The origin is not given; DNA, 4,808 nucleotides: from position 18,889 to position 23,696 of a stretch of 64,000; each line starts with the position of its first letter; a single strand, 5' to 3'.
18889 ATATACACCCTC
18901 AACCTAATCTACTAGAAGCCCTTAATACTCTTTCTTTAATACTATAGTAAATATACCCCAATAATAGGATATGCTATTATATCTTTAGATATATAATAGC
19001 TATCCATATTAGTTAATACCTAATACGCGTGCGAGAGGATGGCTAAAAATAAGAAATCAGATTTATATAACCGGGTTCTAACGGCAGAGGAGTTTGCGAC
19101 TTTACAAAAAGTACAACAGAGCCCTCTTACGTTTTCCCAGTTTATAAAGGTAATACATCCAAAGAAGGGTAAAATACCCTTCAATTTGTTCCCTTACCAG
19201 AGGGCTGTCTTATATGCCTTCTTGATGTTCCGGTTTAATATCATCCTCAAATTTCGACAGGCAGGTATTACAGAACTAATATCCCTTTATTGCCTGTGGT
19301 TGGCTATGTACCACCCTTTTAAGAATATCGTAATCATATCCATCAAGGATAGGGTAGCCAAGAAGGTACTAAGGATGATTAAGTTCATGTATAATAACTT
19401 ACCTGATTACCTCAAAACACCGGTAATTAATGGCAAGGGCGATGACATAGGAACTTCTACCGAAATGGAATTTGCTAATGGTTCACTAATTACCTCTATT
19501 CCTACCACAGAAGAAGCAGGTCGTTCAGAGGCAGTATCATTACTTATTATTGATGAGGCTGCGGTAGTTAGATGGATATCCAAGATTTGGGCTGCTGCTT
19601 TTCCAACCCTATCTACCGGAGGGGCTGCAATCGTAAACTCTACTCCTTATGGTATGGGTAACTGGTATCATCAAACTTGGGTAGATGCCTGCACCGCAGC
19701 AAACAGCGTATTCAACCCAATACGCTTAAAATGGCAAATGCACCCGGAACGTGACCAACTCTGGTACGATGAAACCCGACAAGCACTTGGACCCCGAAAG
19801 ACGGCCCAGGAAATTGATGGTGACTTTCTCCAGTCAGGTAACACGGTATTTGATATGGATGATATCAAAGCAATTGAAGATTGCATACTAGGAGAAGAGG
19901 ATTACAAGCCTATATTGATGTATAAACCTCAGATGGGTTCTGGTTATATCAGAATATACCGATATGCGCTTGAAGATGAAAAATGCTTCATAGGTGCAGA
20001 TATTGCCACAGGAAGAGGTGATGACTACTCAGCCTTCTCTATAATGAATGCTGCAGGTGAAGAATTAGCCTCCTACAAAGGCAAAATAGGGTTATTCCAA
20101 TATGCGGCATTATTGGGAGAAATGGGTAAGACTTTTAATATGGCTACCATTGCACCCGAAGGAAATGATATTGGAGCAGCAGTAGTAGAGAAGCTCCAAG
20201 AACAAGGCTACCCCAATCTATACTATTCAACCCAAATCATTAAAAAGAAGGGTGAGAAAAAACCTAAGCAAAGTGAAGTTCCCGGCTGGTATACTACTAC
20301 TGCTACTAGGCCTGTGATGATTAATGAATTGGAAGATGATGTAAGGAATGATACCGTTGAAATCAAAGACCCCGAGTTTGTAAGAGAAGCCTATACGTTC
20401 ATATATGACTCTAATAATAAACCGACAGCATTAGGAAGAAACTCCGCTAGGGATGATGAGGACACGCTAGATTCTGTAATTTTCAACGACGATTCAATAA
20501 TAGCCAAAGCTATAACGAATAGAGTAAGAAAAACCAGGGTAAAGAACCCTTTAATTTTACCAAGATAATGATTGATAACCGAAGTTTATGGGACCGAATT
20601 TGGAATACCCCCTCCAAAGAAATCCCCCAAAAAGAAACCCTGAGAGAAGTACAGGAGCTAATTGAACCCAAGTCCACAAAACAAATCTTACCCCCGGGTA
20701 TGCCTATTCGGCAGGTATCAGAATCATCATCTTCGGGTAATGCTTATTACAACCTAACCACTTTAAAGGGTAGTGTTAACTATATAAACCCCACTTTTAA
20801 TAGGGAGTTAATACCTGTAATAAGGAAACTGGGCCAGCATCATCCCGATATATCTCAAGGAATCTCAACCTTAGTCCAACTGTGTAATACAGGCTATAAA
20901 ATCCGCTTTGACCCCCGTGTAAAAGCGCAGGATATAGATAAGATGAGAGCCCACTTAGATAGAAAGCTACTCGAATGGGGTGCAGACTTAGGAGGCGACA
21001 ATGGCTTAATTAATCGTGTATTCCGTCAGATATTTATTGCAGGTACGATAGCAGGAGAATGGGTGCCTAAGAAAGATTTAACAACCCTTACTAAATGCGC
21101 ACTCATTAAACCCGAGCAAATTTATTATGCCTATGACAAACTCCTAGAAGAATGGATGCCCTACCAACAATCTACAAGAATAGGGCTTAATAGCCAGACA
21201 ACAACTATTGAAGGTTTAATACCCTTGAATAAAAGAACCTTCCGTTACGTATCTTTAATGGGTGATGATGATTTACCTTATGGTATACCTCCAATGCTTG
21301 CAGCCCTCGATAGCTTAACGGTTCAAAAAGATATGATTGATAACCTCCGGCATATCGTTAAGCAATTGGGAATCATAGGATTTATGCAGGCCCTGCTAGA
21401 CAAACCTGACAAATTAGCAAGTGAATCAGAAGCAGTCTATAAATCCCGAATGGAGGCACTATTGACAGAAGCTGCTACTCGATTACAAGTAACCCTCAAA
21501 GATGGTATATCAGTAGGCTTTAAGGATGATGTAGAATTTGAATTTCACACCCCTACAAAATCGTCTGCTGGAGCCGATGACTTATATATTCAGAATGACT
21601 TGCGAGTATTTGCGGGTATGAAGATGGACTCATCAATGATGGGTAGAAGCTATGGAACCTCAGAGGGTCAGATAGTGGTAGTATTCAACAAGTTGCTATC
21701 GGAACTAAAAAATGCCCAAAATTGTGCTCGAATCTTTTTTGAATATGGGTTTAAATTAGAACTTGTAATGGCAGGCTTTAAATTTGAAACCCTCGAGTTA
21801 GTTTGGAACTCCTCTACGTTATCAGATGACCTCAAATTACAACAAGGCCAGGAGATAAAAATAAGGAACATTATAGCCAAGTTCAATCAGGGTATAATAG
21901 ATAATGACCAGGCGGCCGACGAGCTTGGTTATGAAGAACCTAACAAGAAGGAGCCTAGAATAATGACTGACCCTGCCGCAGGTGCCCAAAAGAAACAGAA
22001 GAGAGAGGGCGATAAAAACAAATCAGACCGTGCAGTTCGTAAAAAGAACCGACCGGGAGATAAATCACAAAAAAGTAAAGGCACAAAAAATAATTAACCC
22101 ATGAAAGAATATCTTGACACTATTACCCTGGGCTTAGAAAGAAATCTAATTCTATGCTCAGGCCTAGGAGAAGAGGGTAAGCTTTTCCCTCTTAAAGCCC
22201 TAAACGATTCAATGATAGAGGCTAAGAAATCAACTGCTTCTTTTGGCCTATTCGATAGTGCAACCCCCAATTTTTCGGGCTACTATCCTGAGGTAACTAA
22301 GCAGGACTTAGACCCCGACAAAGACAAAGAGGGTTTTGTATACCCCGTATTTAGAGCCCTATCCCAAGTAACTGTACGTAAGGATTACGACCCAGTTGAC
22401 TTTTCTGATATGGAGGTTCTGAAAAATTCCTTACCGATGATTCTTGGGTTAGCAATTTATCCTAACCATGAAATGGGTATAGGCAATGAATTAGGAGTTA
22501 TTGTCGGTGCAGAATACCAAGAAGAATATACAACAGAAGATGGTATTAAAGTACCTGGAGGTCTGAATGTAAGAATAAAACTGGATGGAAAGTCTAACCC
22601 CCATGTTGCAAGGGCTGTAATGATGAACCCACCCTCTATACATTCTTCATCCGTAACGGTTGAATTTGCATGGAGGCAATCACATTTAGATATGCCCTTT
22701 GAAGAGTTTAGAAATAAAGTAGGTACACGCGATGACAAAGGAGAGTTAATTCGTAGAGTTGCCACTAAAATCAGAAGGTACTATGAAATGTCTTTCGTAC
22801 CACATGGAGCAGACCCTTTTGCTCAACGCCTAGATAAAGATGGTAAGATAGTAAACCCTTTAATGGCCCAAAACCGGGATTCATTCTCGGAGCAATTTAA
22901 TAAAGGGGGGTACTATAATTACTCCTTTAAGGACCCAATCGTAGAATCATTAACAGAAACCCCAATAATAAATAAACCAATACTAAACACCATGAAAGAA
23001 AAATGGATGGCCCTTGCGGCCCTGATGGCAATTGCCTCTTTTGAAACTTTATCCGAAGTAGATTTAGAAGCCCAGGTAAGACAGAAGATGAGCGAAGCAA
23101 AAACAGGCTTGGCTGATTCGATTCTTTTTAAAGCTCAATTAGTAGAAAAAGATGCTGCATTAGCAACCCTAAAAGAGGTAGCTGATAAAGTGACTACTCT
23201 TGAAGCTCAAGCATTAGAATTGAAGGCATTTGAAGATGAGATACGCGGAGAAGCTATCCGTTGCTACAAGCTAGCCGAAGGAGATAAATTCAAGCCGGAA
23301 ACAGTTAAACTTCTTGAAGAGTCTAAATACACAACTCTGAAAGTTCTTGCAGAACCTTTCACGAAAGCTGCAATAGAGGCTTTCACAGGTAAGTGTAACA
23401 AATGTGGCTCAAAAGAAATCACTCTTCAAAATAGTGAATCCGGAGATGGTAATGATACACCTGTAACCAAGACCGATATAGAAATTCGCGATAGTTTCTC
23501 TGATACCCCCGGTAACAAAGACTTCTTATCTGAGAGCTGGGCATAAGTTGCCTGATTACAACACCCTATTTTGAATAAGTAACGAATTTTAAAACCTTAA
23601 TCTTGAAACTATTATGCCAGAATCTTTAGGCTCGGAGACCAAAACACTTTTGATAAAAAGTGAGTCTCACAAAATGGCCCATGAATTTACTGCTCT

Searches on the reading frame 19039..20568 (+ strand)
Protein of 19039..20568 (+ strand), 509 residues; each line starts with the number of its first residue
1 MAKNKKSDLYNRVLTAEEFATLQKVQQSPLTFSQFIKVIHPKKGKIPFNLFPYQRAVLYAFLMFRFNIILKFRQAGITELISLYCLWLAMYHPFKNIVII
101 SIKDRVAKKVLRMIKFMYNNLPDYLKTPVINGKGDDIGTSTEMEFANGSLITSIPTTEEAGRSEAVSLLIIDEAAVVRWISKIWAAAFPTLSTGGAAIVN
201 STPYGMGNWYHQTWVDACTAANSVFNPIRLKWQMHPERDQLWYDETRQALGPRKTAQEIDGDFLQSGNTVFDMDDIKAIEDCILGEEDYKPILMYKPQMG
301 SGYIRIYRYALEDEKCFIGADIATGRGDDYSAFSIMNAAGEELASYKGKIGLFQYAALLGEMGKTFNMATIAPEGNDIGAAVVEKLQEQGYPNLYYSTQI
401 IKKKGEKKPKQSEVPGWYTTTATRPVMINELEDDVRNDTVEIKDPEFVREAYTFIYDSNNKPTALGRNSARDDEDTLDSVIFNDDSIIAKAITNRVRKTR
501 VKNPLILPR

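Call 10: search_protein_families(library=phrogs, proteins=[window:19039-20568:+])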
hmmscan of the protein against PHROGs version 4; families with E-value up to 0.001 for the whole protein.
window:19039-20568:+ (509 aa): 9 families
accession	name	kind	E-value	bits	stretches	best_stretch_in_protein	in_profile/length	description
phrog_2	-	head and packaging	8.3e-41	141.6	1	41-483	254-588/807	terminase large subunit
phrog_5989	-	head and packaging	1.7e-22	81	1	14-249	106-320/347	terminase large subunit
phrog_36964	-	head and packaging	1.2e-17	64.3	1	80-280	437-647/890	terminase large subunit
phrog_24361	-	head and packaging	7e-14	52.9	1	344-464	2-119/162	terminase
phrog_38407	-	unknown function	3.5e-12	46.9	1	303-461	169-326/370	-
phrog_7579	-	head and packaging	5.2e-10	40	1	72-275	25-225/239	terminase large subunit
phrog_38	-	head and packaging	8.1e-10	39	1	51-136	291-379/760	terminase large subunit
phrog_26724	-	unknown function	1e-09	39.2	1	38-173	22-148/192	-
phrog_15503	-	unknown function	3.7e-06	27.5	1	25-177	37-195/245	-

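Call 12: search_dna_similar(query=window:19039-20568:+, collection=phages, mode=protein, max_rows=25)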
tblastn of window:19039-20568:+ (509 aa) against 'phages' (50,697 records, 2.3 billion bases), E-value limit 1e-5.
Records with a match: 2859; places in all: 2860; records where one place covers at least 80% of the query: 1842.
Best place of each record, by identity: <60% 2859.
By first word of the organism name: Escherichia 726; Synechococcus 378; Klebsiella 328; Vibrio 234; Salmonella 197; Shigella 93; Aeromonas 81; Stx2a-converting 81; Acinetobacter 71; Cyanophage 61; and 76 more.
By host as written in the record: - 659; Escherichia coli 273; Klebsiella pneumoniae 114; Synechococcus 107; Escherichia coli O157:H7 43; Synechococcus sp. 38; Salmonella enterica 29; Synechococcus sp. WH7803 28; and 632 more.
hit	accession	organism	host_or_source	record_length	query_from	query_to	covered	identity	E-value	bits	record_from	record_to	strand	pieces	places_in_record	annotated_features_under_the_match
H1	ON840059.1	Caudoviricetes sp.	Rattus norvegicus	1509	1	509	100%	56.8%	0e+0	575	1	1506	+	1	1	large terminase protein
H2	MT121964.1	Phage DP SC_6_H4_2017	bacteria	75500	1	509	100%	56.1%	0e+0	573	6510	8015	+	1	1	none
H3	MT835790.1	Bacteriophage sp.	human fecal samples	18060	1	509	100%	55.1%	1e-90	576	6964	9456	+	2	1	record has no annotation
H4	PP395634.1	Microcystis phage Mel-JY01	Microcystis elabens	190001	29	468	86%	37.1%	2e-83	288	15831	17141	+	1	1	large terminase protein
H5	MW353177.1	Flavobacterium phage vB_FspM_immuto_13-6C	Flavobacterium sp. LMO8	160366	24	502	94%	33.2%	5e-76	266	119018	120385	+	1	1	terminase large subunit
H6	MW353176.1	Flavobacterium phage vB_FspM_immuto_3-5A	Flavobacterium sp. LMO8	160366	24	502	94%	33.2%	7e-76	266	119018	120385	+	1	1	terminase large subunit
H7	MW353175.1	Flavobacterium phage vB_FspM_immuto_2-6A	Flavobacterium sp. LMO8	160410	24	502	94%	33.2%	7e-76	266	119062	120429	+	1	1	terminase large subunit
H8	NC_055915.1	Flavobacterium phage vB_FspM_immuto_2-6A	Flavobacterium sp. LMO8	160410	24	502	94%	33.2%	7e-76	266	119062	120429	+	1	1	terminase large subunit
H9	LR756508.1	uncultured phage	metagenomic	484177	24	502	94%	30.7%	1e-69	248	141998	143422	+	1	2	record has no annotation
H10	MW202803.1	Caudoviricetes sp.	Manatee Spring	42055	10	498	96%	29.6%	3e-51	194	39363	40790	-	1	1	terminase large subunit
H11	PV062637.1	Nitratidesulfovibrio phage SRB7757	Nitratidesulfovibrio vulgaris ATCC7757 ...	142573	15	492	92%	27.3%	3e-16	171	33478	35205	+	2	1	record has no annotation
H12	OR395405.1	Desulfovibrio phage 7757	Desulfovibrio vulgaris ATCC 7757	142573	15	492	92%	27.3%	3e-16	171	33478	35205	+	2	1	record has no annotation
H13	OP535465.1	Synechococcus phage S-CREM1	Synechococcus sp. CB0101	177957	14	483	92%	27.1%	3e-36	149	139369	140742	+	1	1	terminase large subunit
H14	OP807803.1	Synechococcus phage MS29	South China Sea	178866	14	482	92%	26.5%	6e-38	154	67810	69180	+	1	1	record has no annotation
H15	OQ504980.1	Synechococcus phage S-MS29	Synechococcus sp. MW02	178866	14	482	92%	26.5%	6e-38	154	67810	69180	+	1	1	terminase large subunit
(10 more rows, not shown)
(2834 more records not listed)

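Call 17: find_related_loci(query=window:19039-20568:+, collection=viral_contigs, flank=10000)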
Query window:19039-20568:+ (509 aa) in viral_contigs; peptide patterns used: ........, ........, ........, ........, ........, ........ (x = any residue, [..] = any of these).
6 stretches matched a pattern; 1 encode a relative of the query (tblastn E <= 1e-3); 1 distinct loci.
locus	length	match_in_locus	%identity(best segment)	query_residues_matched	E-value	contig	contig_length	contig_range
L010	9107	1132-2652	76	1-508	0e+0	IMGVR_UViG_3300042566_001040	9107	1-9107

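Call 39: find_homologous_proteins(query=window:19039-20568:+, max_evalue=1e-60)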
Query window:19039-20568:+ (509 aa): 6106 proteins with E <= 1e-60 among 8000 candidates; the best 120 are listed.
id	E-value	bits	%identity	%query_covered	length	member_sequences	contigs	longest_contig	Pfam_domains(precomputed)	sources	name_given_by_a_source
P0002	0.0e+0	1164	100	100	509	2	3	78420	PF03237.22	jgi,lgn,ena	-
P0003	8.2e-265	897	76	100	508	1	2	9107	PF03237.22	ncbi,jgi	jgi:hypothetical protein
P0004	8.7e-263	891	75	100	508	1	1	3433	PF03237.22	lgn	-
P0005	1.0e-256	871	73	100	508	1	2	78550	PF03237.22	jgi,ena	jgi:hypothetical protein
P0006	5.7e-227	772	68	100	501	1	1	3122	PF03237.22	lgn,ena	-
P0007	6.4e-225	766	67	100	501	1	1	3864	PF03237.22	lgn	-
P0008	4.8e-224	763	68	100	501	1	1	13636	PF03237.22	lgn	-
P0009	1.8e-221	754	67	100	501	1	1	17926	PF03237.22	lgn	-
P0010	8.9e-220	749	65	97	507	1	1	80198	PF03237.22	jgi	jgi:hypothetical protein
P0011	1.8e-216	738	64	99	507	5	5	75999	PF03237.22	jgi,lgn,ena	jgi:hypothetical protein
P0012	2.3e-216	737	65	97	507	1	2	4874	PF03237.22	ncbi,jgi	jgi:hypothetical protein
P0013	3.0e-212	724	63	99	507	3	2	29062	PF03237.22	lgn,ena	-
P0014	5.1e-211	720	61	100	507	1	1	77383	PF03237.22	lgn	-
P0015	4.7e-210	717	62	98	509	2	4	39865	PF03237.22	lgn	-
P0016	1.9e-209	715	63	97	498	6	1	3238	PF03237.22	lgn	-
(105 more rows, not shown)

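Call 40: find_encoding_contigs(protein=P0005, flank=10000, max_places=2)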
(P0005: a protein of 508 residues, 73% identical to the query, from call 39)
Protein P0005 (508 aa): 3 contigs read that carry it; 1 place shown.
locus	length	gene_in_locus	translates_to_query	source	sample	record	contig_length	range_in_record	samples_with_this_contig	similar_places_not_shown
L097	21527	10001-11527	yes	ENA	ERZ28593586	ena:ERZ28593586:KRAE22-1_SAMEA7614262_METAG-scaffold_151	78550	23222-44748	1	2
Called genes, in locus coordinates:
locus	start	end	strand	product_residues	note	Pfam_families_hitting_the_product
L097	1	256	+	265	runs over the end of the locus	-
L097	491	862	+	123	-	-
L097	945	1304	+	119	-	-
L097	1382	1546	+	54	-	-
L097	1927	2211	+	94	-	-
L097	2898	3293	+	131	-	-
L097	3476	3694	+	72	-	-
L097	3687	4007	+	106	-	-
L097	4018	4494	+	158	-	-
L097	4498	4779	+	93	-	-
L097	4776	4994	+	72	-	-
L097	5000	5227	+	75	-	-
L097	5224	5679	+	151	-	PF13392:HNH_3 (weak)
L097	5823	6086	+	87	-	-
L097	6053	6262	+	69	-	-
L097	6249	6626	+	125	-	-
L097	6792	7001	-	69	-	-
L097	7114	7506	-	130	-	-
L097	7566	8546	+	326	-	PF00145:DNA_methylase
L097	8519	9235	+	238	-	-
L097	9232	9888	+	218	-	PF01510:Amidase_2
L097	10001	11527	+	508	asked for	PF03237:Terminase_6N (weak)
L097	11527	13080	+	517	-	-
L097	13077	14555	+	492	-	-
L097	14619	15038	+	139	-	-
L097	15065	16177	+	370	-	-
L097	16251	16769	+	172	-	-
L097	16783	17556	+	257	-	PF18911:PKD_4, PF00801:PKD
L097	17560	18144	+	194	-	-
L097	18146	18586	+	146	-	-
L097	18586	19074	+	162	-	-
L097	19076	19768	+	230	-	-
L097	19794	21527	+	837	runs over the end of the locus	-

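Call 41: find_encoding_contigs(protein=P0010, flank=10000, max_places=2)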
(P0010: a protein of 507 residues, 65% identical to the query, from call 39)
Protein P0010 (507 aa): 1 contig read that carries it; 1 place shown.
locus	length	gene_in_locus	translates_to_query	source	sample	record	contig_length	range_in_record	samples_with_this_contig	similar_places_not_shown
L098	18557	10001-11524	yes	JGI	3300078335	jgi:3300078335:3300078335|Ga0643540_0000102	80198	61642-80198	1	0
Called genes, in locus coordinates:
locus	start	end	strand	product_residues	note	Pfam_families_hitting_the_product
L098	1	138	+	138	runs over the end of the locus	-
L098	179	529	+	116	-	-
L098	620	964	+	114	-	-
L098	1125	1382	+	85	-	-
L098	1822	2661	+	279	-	-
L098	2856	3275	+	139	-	-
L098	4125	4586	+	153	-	-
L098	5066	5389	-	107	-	-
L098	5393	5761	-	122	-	-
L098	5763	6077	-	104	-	-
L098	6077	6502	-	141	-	-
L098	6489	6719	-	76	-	-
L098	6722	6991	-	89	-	-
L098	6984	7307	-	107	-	-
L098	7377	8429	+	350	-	PF00145:DNA_methylase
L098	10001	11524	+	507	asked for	PF03237:Terminase_6N (weak)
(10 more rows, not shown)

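Call 60: find_encoding_contigs(protein=P0009, flank=10000, max_places=1)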
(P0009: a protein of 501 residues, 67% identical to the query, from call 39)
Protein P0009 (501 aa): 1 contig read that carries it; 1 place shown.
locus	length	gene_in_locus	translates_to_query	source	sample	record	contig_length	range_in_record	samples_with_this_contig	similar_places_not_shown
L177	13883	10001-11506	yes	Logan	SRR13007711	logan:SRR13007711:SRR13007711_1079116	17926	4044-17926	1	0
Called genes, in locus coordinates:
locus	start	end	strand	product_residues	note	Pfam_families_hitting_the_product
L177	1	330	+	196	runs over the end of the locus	-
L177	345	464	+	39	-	-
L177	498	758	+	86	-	-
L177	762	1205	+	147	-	-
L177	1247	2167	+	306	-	-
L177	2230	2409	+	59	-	-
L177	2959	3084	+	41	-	-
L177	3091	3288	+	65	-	-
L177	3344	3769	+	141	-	-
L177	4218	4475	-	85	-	-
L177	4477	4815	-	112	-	-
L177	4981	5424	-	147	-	-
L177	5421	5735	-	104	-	-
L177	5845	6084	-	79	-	-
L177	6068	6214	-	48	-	-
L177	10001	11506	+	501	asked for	PF03237:Terminase_6N (weak)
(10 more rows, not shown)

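Call 61: find_encoding_contigs(protein=P0008, flank=10000, max_places=1)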
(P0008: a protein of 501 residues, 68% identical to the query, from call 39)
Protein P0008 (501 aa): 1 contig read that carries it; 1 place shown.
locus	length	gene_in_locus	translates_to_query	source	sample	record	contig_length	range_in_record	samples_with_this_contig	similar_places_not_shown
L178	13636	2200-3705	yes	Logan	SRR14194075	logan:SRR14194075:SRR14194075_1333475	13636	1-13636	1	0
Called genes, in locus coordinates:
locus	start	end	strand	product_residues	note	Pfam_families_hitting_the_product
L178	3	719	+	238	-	?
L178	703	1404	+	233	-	-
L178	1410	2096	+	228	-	PF01510:Amidase_2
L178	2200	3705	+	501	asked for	PF03237:Terminase_6N (weak)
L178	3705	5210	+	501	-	-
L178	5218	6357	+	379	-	-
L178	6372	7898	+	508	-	-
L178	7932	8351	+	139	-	PF09956:Phage_cement_2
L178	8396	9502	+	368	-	-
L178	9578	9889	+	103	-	-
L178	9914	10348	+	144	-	-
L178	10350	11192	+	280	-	PF18911:PKD_4, PF00801:PKD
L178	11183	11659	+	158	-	-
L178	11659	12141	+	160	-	-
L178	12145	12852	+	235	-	-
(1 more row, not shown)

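Call 62: find_encoding_contigs(protein=P0011, flank=10000, max_places=1)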
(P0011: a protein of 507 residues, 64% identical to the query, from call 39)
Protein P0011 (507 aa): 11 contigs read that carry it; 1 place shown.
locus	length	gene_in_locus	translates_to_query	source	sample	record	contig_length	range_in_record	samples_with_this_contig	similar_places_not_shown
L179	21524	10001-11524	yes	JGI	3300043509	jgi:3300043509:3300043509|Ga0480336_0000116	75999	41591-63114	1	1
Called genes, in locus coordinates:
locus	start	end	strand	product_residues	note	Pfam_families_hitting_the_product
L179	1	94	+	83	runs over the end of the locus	-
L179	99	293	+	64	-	-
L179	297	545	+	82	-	-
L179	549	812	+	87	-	-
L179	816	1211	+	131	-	-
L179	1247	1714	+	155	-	-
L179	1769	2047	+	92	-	-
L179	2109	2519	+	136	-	-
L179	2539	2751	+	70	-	-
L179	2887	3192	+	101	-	-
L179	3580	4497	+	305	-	-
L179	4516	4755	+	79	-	-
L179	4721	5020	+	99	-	-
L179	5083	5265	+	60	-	-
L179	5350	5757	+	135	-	-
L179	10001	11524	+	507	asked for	PF03237:Terminase_6N (weak)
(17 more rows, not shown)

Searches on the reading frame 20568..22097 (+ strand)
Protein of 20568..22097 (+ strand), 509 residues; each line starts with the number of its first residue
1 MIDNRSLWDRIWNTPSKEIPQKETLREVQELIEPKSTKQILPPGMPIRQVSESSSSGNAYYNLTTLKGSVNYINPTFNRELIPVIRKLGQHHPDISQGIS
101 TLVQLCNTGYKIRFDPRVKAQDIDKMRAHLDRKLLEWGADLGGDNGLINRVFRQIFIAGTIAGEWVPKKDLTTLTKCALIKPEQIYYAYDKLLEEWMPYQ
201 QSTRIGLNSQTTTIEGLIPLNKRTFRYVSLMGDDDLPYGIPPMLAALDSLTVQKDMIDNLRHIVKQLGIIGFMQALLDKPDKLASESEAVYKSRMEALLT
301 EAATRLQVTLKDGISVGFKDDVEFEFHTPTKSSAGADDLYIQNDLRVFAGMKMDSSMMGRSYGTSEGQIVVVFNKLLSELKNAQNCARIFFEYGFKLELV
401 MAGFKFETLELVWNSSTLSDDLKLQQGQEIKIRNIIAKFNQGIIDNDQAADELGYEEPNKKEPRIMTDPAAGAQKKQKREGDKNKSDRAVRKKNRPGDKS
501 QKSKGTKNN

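Call 10: search_protein_families(library=phrogs, proteins=[window:20568-22097:+])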
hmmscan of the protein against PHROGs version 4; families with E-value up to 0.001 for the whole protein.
window:20568-22097:+ (509 aa): 1 family
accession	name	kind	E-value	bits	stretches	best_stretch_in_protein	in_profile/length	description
phrog_3753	-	head and packaging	7.3e-68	230.5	1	63-503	39-472/503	portal protein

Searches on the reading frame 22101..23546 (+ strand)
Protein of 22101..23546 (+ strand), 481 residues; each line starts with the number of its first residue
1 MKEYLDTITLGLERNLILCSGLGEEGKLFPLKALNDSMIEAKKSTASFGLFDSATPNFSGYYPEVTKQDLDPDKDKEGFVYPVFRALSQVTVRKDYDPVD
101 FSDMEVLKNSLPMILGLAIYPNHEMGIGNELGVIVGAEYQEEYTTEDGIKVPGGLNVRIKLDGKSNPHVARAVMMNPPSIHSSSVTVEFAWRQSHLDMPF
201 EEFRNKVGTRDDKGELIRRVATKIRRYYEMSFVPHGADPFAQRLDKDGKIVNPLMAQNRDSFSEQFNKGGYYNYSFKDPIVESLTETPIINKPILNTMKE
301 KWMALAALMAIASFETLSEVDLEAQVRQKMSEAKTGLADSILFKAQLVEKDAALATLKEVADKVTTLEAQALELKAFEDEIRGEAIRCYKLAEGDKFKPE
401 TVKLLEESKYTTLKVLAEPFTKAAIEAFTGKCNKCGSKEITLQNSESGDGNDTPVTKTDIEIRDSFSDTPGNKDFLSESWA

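Call 10: search_protein_families(library=phrogs, proteins=[window:22101-23546:+])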
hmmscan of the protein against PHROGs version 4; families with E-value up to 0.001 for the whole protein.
window:22101-23546:+ (481 aa): 1 family
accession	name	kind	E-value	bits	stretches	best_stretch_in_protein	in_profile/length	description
phrog_8158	-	head and packaging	1.4e-26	94.6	1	45-447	27-393/408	head maturation protease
